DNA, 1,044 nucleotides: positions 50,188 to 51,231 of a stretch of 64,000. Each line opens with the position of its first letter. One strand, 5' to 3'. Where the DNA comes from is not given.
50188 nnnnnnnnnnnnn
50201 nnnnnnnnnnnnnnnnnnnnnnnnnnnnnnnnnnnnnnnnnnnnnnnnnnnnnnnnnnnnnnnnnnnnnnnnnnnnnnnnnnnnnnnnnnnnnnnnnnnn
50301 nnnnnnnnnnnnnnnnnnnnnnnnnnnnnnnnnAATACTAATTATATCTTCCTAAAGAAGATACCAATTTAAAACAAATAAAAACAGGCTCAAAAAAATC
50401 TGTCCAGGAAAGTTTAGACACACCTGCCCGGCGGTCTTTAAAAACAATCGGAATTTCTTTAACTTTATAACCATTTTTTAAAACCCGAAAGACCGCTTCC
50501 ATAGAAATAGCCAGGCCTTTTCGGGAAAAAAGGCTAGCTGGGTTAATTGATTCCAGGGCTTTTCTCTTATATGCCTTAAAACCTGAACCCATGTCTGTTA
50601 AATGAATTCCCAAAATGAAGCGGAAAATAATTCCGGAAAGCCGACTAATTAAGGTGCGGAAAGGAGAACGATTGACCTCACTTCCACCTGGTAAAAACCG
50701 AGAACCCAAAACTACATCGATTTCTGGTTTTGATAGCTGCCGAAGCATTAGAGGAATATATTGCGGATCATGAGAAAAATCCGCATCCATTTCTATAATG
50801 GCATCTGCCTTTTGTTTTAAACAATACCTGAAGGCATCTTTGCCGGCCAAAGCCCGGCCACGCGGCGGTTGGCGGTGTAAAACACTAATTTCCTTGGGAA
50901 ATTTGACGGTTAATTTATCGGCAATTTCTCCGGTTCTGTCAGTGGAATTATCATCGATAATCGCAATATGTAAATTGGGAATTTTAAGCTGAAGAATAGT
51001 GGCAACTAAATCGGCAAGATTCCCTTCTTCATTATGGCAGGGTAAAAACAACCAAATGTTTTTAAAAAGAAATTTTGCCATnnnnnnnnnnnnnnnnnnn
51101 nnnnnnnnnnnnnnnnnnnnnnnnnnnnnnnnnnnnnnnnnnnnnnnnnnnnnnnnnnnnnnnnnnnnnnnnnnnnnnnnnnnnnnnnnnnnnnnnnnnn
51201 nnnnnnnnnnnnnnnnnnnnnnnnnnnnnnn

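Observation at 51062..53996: Complete GDP-D-glycero-alpha-D-manno-heptose pathway with an unusual HddA(GHMP kinase)-GmhB(phosphatase) fusion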

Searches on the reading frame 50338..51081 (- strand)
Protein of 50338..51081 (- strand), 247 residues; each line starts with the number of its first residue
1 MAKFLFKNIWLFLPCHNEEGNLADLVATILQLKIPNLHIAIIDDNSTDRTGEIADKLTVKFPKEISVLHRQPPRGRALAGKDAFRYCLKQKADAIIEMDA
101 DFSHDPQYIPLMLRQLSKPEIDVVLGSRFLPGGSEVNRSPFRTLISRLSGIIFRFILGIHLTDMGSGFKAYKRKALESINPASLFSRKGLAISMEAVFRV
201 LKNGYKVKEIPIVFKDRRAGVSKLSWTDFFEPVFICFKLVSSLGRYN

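Call 3: search_protein_families(library=pfam, proteins=[window:50338-51081:-], max_evalue=0.01)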
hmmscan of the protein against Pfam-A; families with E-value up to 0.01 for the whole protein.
window:50338-51081:- (247 aa): 2 families
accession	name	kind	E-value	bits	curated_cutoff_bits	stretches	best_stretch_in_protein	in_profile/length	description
PF00535.33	Glycos_transf_2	-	1.7e-26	93.6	23.3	1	12-178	3-166/168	Glycosyl transferase family 2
PF13641.12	Glyco_tranf_2_3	-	4.4e-08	33.9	27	1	10-130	4-125/230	Glycosyltransferase like family 2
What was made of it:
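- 50338..51081 (-): GT2 polyprenyl-phosphate glycosyltransferase (Dpm1/Ppm1-like, 247 aa); its start overlaps the end of the transferase gene by 20 nt. PF00535 93.6 bits (call 3).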

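Call 21: search_solved_structures(query=window:50338-51081:-, max_evalue=0.001, show_alignments=1)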
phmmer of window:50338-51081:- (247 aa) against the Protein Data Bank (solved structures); distinct sequences matched with E-value up to 0.001: 4.
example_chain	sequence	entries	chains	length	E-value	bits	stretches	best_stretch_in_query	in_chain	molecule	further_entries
5mlz_A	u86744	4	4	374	4.9e-23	85.1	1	8-241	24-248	Dolichol monophosphate mannose synthase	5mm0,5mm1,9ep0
9bhc_C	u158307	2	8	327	3.4e-06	30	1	7-227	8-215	Undecaprenyl-phosphate 4-deoxy-4-formamido-L-arabinose transferase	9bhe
8vxh_A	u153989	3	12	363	4.5e-06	29.6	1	7-227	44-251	Undecaprenyl-phosphate 4-deoxy-4-formamido-L-arabinose transferase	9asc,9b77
9hwj_A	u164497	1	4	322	0.00047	23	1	7-227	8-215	Undecaprenyl-phosphate 4-deoxy-4-formamido-L-arabinose transferase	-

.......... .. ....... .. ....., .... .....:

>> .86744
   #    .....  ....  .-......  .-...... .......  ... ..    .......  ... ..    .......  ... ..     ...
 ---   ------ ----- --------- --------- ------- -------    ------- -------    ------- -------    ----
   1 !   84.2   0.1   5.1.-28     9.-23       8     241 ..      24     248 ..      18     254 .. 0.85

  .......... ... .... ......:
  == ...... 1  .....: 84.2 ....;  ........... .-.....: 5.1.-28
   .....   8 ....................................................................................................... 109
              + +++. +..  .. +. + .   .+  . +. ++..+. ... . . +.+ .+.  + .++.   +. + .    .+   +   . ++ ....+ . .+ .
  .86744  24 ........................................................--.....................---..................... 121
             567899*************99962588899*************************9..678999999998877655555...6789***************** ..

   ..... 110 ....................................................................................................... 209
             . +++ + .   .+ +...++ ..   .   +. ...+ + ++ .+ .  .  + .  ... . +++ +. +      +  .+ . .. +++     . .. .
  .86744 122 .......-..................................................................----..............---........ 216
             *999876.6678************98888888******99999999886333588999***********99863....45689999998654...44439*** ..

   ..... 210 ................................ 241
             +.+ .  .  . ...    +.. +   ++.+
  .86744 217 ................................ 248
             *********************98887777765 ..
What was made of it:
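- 50338..51081 (-): The best solved relative is P. furiosus Dol-P-Man synthase 5mlz (85 bits), then ArnC (call 21).
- On Polyprenyl-phosphate GT2 + GT-C extracytoplasmic glycosylation module: The GT2's best solved relative is Dol-P-Man synthase 5mlz (85 bits), then ArnC (call 21).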

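Call 23: search_protein_families(library=ncbifam, proteins=[window:50338-51081:-], max_evalue=0.001)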
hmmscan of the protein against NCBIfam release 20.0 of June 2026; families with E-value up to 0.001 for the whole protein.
window:50338-51081:- (247 aa): 13 families
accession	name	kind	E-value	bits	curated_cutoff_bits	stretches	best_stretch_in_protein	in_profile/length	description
TIGR04182.1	glyco_TIGR04182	equivalog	5.3e-19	68.7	325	1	10-223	3-200/293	S-layer glycoprotein N-glycosyltransferase AglJ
TIGR03937.1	PgaC_IcaA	equivalog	2e-14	53.4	422.3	1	8-126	46-161/407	poly-beta-1,6-N-acetyl-D-glucosamine synthase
NF058614.1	PPMAGASynPpgS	equivalog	2.4e-14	53.3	370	1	9-212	2-194/226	polyprenyl-phospho-N-acetylgalactosaminyl synthase PpgS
NF041391.1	DPhHxTase_Halo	equivalog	5.3e-14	51.7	375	1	16-224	4-192/213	dolichyl-phosphate hexose transferase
NF047588.1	GlcsyltransPgfSStrep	equivalog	9.3e-10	38.2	500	1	24-227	22-208/308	glycosyltransferase PgfS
NF053846.1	glyco_with_XrtP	equivalog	1.5e-08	33.8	520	1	11-80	45-112/440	XrtP-associated glycosyltransferase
NF007986.1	PRK10714.1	equivalog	5e-08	32.3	529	1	7-229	6-215/316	undecaprenyl-phosphate 4-deoxy-4-formamido-L-arabinose transferase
TIGR03469.1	HpnB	hypoth_equivalog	6e-08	32.1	379.25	1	8-123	45-167/386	hopene-associated glycosyltransferase HpnB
NF010496.0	PRK13915.1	equivalog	2.3e-06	26.9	262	1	8-125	32-152/307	glucosyl-3-phosphoglycerate synthase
NF007482.0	PRK10073.1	equivalog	4e-05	22.8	423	1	11-71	10-69/334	glycosyltransferase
NF041865.1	EpsU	equivalog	4.3e-05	22.7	700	1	11-107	43-138/394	exopolysaccharide biosynthesis GT2 family glycosyltransferase EpsU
TIGR04283.1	glyco_like_mftF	equivalog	6.5e-05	22.6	182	1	13-76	5-62/221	TIGR04283 family arsenosugar biosynthesis glycosyltransferase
NF053739.1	GlytfEpsEBac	equivalog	0.00024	20.2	450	1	15-92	9-82/265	glycosyltransferase EpsE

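Call 73: find_homologous_proteins(query=window:50338-51081:-, max_evalue=1e-20)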
Query window:50338-51081:- (247 aa): 6171 proteins with E <= 1e-20 among 6913 candidates; the best 120 are listed.
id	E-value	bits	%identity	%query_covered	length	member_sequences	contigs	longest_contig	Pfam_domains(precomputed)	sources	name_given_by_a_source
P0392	1.0e-160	551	100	100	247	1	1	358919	PF13641.13,PF00535.33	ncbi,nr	ncbi:MAG: glycosyltransferase [Candidatus Beckwithbacteria bacterium]|nr:glycosyltransferase [Candid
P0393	7.8e-124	430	78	100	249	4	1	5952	PF13641.13,PF00535.33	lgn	-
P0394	8.2e-123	427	76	100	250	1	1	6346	PF00535.33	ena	-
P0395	2.6e-122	425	76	100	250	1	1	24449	PF13641.13,PF00535.33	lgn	-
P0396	2.9e-119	415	74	100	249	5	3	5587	PF13641.13,PF00535.33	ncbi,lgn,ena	-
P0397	3.5e-118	411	73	100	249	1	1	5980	PF13641.13,PF00535.33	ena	-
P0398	4.4e-118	411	75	99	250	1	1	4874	PF13641.13,PF00535.33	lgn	-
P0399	6.3e-116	404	73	99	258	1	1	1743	PF13641.13,PF00535.33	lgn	-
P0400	7.9e-116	404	76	99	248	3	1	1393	PF13641.13,PF00535.33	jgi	-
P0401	1.5e-115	403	73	98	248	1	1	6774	PF00535.33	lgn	-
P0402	2.9e-115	402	74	99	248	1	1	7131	PF13641.13,PF00535.33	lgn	-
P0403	5.6e-115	401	73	99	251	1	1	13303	PF13641.13,PF00535.33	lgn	-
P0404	4.1e-114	398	74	98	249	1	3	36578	PF13641.13,PF00535.33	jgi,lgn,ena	jgi:dolichol-phosphate mannosyltransferase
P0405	4.7e-114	398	72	99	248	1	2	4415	PF13641.13,PF00535.33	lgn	-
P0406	8.8e-114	397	72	99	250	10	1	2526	PF13641.13,PF00535.33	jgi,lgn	jgi:dolichol-phosphate mannosyltransferase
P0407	4.1e-113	395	71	99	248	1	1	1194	PF13641.13,PF00535.33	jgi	jgi:dolichol-phosphate mannosyltransferase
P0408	5.4e-113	394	73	98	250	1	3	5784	PF13641.13,PF00535.33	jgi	-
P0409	1.3e-112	393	73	99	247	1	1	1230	PF13641.13,PF00535.33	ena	-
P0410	9.1e-112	390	70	99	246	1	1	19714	PF00535.33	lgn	-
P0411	2.1e-111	389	70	99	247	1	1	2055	PF13641.13,PF00535.33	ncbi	-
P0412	6.5e-111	388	71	99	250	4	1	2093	PF13641.13,PF00535.33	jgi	-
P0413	1.4e-110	386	71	100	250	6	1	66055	PF13641.13,PF00535.33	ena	-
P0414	1.5e-110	386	74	96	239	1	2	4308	PF13641.13,PF00535.33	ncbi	-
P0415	2.6e-110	386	70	99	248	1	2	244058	PF00535.33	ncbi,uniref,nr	ncbi:hypothetical protein A2160_02955 [Candidatus Beckwithbacteria bacterium RBG_13_42_9]|uniref:Gly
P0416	5.1e-110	385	72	96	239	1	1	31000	PF13641.13,PF00535.33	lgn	-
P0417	7.7e-110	384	71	98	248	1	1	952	PF13641.13,PF00535.33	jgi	jgi:dolichol-phosphate mannosyltransferase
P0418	9.6e-110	384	72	98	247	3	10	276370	PF13641.13,PF00535.33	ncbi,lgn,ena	-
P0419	2.2e-109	383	69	99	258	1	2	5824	PF13641.13,PF00535.33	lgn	-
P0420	3.6e-109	382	72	99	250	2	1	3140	PF13641.13,PF00535.33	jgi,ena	-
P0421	4.4e-109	382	70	99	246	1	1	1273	PF00535.33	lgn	-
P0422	6.5e-109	381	70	98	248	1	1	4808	PF13641.13,PF00535.33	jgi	jgi:dolichol-phosphate mannosyltransferase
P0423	3.0e-108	379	68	99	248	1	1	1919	PF13641.13,PF00535.33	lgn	-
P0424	3.5e-108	379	71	99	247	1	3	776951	PF13641.13,PF00535.33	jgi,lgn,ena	-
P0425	8.2e-108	377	70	97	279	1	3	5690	PF00535.33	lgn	-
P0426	2.0e-107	376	71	99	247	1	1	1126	PF13641.13,PF00535.33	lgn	-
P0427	3.2e-107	376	67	100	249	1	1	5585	PF00535.33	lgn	-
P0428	4.2e-107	375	70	97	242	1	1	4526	PF00535.33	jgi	-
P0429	1.3e-106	374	69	100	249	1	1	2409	PF13641.13,PF00535.33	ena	-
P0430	1.6e-106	373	68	100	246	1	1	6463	PF13641.13,PF00535.33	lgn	-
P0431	1.8e-106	373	69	100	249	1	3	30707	PF13641.13,PF00535.33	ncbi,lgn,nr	ncbi:glycosyltransferase [Patescibacteria group bacterium]|nr:glycosyltransferase [Patescibacteria g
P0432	2.7e-106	372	68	100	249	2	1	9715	PF13641.13,PF00535.33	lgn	-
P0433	5.2e-106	372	67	99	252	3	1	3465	PF13641.13,PF00535.33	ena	-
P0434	7.5e-106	371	68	100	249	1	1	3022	PF13641.13,PF00535.33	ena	-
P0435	3.3e-105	369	67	100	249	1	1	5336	PF13641.13,PF00535.33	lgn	-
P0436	3.9e-105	369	68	100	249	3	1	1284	PF13641.13,PF00535.33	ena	-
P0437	5.4e-105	368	69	99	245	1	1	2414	PF13641.13,PF00535.33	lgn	-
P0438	1.2e-104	367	68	100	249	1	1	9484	PF13641.13,PF00535.33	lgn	-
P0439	1.3e-104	367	67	100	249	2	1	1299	PF13641.13,PF00535.33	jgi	-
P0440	1.5e-104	367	69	96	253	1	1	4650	PF13641.13,PF00535.33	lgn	-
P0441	1.7e-104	367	66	100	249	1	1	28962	PF13641.13,PF00535.33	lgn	-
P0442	1.9e-104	366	68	99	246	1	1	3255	PF00535.33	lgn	-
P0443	3.1e-104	366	67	100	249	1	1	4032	PF13641.13,PF00535.33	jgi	-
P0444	1.1e-103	364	67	98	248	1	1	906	PF00535.33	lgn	-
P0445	1.2e-103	364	67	100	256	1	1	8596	PF13641.13,PF00535.33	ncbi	ncbi:MAG: glycosyltransferase, partial [Candidatus Beckwithbacteria bacterium]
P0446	2.0e-103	363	67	99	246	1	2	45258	PF00535.33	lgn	-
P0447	2.8e-103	363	67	97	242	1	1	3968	PF00535.33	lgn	-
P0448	2.9e-103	363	67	100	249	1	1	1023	PF13641.13,PF00535.33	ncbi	-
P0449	5.0e-103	362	65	99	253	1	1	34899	PF13641.13,PF00535.33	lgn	-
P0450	7.7e-103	361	66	99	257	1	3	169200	PF13641.13,PF00535.33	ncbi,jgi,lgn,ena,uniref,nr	ncbi:dolichyl-phosphate beta-D-mannosyltransferase [Candidatus Beckwithbacteria bacterium CG10_big_f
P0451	1.2e-102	361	67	99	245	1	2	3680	PF00535.33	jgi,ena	-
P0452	1.9e-102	360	67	100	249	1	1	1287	PF13641.13,PF00535.33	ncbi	-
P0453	3.9e-102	359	66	99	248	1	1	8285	PF00535.33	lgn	-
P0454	4.0e-102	359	66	98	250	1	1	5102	PF13641.13,PF00535.33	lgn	-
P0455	7.7e-102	358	66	99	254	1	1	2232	PF13641.13,PF00535.33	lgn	-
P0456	1.4e-101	357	66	97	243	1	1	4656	PF00535.33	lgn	-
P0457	1.9e-101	357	66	100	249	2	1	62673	PF13641.13,PF00535.33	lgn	-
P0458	1.9e-101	357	66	100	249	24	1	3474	PF13641.13,PF00535.33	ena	-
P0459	2.6e-101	356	65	97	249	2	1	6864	PF00535.33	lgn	-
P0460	2.9e-101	356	65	97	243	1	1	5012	PF13641.13,PF00535.33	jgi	jgi:dolichol-phosphate mannosyltransferase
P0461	5.5e-101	355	64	99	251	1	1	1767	PF00535.33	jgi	jgi:dolichol-phosphate mannosyltransferase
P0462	6.5e-100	352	64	100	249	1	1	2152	PF13641.13,PF00535.33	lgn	-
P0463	2.8e-99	350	66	100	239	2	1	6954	PF13641.13,PF00535.33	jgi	-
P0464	8.3e-98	345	65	97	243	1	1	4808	PF13641.13,PF00535.33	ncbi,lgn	-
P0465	3.5e-96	339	66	94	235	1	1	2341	PF13641.13,PF00535.33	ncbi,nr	ncbi:MAG: glycosyltransferase, partial [Patescibacteria group bacterium]|nr:glycosyltransferase [Pat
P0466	3.6e-96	339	63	97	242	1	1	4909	PF13641.13,PF00535.33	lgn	-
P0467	1.1e-93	331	67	89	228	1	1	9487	PF00535.33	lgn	-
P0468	6.0e-88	312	60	99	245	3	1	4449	PF13641.13,PF00535.33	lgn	-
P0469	4.1e-87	310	73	75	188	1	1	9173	PF00535.33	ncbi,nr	ncbi:glycosyltransferase, partial [Patescibacteria group bacterium]|nr:glycosyltransferase [Patescib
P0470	4.2e-82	293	70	79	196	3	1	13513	PF13641.13,PF00535.33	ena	-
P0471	6.7e-73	263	81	60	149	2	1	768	PF00535.33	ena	-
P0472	1.4e-67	246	51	95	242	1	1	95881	PF00535.33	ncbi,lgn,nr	ncbi:polyprenol monophosphomannose synthase [Candidatus Kaiserbacteria bacterium]|nr:polyprenol mono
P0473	3.1e-67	245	51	95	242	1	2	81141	PF00535.33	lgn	-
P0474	4.7e-66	241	50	95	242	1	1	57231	PF13641.13,PF00535.33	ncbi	-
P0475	8.1e-65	237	50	95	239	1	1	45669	PF13641.13,PF00535.33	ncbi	-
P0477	3.2e-58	215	47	95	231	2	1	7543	PF13641.13,PF00535.33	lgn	-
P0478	4.8e-58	215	68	60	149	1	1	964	PF00535.33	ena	-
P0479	1.1e-56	210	46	95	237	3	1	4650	PF00535.33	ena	-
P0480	5.9e-54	201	46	89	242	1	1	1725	PF13641.13,PF00535.33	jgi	jgi:dolichol-phosphate mannosyltransferase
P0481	2.9e-53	199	46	89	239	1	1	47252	PF13641.13,PF00535.33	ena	-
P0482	2.2e-52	196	44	92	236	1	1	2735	PF00535.33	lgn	-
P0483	3.3e-52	195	41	93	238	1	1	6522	PF10111.15,PF13641.13,PF00535.33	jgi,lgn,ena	-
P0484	4.0e-52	195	46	89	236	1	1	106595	PF00535.33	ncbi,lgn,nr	ncbi:polyprenol monophosphomannose synthase [Candidatus Woesearchaeota archaeon]|nr:polyprenol monop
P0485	2.4e-51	193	46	93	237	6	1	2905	PF13641.13,PF00535.33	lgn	-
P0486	8.3e-51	191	45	93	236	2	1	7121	PF13641.13,PF00535.33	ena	-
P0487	1.2e-50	190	44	92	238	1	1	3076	PF00535.33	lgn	-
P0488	1.7e-50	190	45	93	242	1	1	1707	PF13641.13,PF00535.33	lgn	-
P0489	2.8e-50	189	48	87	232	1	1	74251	PF00535.33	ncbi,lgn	-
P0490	4.9e-50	188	45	93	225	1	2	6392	PF00535.33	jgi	jgi:dolichol-phosphate mannosyltransferase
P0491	7.8e-50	188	43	93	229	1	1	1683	PF13641.13,PF00535.33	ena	-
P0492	1.4e-49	187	43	88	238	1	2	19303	PF00535.33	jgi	-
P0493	6.0e-49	185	44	93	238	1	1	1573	PF13641.13,PF00535.33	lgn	-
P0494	8.0e-49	184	46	87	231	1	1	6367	PF13641.13,PF00535.33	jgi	jgi:dolichol-phosphate mannosyltransferase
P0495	9.1e-49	184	45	89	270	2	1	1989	PF13641.13,PF00535.33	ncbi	ncbi:MAG: polyprenol monophosphomannose synthase [Ktedonobacterales bacterium]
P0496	1.4e-48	184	43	93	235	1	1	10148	PF13641.13,PF00535.33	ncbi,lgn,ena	-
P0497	1.7e-48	183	43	89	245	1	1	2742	PF13641.13,PF00535.33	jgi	jgi:dolichol-phosphate mannosyltransferase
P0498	2.1e-48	183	41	92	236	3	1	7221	PF13641.13,PF00535.33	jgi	-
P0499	2.3e-48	183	42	94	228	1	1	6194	PF00535.33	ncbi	-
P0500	2.8e-48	183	42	93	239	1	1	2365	PF13641.13,PF00535.33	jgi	jgi:dolichol-phosphate mannosyltransferase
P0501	3.4e-48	182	44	93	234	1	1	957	PF13641.13,PF00535.33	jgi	jgi:dolichol-phosphate mannosyltransferase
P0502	4.3e-48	182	43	88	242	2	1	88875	PF13641.13,PF00535.33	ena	-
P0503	4.7e-48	182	43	93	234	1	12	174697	PF13641.13,PF00535.33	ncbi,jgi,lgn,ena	jgi:dolichol-phosphate mannosyltransferase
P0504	5.5e-48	182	44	88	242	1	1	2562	PF13641.13,PF00535.33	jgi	jgi:dolichol-phosphate mannosyltransferase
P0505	5.8e-48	182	45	90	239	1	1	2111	PF13641.13,PF00535.33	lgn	-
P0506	5.9e-48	182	43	91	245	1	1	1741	PF13641.13,PF00535.33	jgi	jgi:dolichol-phosphate mannosyltransferase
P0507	6.4e-48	181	43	93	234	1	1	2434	PF13641.13,PF00535.33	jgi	jgi:dolichol-phosphate mannosyltransferase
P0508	6.5e-48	181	43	93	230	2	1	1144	PF13641.13,PF00535.33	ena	-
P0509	7.6e-48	181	42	93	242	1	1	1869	PF13641.13,PF00535.33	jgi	jgi:dolichol-phosphate mannosyltransferase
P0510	8.7e-48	181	42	88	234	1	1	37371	PF00535.33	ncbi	ncbi:MAG: polyprenol monophosphomannose synthase [Candidatus Omnitrophota bacterium]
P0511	8.9e-48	181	41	92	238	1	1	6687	PF13641.13,PF00535.33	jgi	jgi:dolichol-phosphate mannosyltransferase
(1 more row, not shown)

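Call 74: find_encoding_contigs(protein=P0415, flank=7000, max_places=1)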
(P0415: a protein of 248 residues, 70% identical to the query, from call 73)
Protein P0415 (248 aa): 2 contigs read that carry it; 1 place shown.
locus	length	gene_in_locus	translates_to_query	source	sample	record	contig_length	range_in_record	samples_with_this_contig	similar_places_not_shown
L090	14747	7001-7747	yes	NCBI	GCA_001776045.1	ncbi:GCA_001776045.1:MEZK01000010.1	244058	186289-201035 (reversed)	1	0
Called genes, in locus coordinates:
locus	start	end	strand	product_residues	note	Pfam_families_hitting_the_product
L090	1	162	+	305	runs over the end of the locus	PF00535:Glycos_transf_2, PF13641:Glyco_tranf_2_3, PF13632:Glyco_trans_2_3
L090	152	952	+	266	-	PF00535:Glycos_transf_2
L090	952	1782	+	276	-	PF13489:Methyltransf_23, PF01209:Ubie_methyltran, PF13847:Methyltransf_31, PF08241:Methyltransf_11, PF08242:Methyltransf_12, PF13649:Methyltransf_25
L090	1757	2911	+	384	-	PF00534:Glycos_transf_1, PF13692:Glyco_trans_1_4, PF13524:Glyco_trans_1_2 (faint)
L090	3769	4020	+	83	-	-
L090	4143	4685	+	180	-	PF13580:SIS_2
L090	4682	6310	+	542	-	PF00288:GHMP_kinases_N, PF08544:GHMP_kinases_C, PF00702:Hydrolase (faint), PF13242:Hydrolase_like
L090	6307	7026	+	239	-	-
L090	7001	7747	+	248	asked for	PF00535:Glycos_transf_2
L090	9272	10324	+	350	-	-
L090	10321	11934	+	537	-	PF02366:PMT, PF13231:PMT_2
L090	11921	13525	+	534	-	-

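Call 75: find_encoding_contigs(protein=P0418, flank=7000, max_places=1)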
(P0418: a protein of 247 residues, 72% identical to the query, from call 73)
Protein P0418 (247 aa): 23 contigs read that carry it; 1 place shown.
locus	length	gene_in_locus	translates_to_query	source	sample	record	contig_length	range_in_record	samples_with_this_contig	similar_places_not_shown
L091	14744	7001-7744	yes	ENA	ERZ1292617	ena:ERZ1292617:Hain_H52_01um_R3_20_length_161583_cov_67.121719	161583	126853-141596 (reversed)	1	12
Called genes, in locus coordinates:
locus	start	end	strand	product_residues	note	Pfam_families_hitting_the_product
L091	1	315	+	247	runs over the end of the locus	PF00535:Glycos_transf_2, PF10111:Glyco_tranf_2_2 (faint)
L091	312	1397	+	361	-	PF00534:Glycos_transf_1, PF13692:Glyco_trans_1_4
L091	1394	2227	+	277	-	PF00535:Glycos_transf_2, PF13641:Glyco_tranf_2_3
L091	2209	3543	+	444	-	-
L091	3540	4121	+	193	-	PF00483:NTP_transferase, PF12804:NTP_transf_3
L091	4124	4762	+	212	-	PF13580:SIS_2, PF01380:SIS (weak)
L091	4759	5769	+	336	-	PF00288:GHMP_kinases_N, PF08544:GHMP_kinases_C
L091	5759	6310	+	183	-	PF00702:Hydrolase (weak), PF13419:HAD_2 (weak), PF13242:Hydrolase_like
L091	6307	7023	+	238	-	PF00483:NTP_transferase, PF12804:NTP_transf_3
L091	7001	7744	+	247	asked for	PF13641:Glyco_tranf_2_3, PF00535:Glycos_transf_2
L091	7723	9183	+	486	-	PF13231:PMT_2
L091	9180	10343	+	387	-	-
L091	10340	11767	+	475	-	PF02366:PMT, PF13231:PMT_2 (weak)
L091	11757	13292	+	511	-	-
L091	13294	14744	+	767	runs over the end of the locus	PF09586:YfhO (weak)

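Call 76: find_encoding_contigs(protein=P0424, flank=7000, max_places=1)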
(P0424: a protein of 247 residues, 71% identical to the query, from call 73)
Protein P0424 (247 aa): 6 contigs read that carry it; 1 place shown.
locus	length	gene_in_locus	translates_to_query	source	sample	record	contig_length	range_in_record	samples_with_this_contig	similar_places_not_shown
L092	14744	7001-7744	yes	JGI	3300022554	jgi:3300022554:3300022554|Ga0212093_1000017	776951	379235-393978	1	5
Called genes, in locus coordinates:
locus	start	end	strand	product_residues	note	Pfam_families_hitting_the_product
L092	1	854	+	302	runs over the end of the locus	PF00535:Glycos_transf_2, PF13641:Glyco_tranf_2_3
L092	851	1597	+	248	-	PF00535:Glycos_transf_2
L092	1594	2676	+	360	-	PF00534:Glycos_transf_1, PF13692:Glyco_trans_1_4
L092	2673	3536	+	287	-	PF00535:Glycos_transf_2, PF13641:Glyco_tranf_2_3, PF13506:Glyco_transf_21 (faint)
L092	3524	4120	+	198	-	PF00483:NTP_transferase, PF12804:NTP_transf_3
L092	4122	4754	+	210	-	PF13580:SIS_2, PF01380:SIS (weak)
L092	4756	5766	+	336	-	PF00288:GHMP_kinases_N, PF08544:GHMP_kinases_C (weak)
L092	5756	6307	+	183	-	PF13419:HAD_2 (faint), PF08645:PNK3P (weak), PF13242:Hydrolase_like (weak)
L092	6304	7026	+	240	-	PF00483:NTP_transferase, PF12804:NTP_transf_3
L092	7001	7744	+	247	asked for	PF00535:Glycos_transf_2, PF13641:Glyco_tranf_2_3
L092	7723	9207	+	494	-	PF02366:PMT, PF13231:PMT_2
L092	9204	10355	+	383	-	-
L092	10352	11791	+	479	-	PF02366:PMT, PF13231:PMT_2 (weak)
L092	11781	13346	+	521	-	-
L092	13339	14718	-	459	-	PF01593:Amino_oxidase, PF13450:NAD_binding_8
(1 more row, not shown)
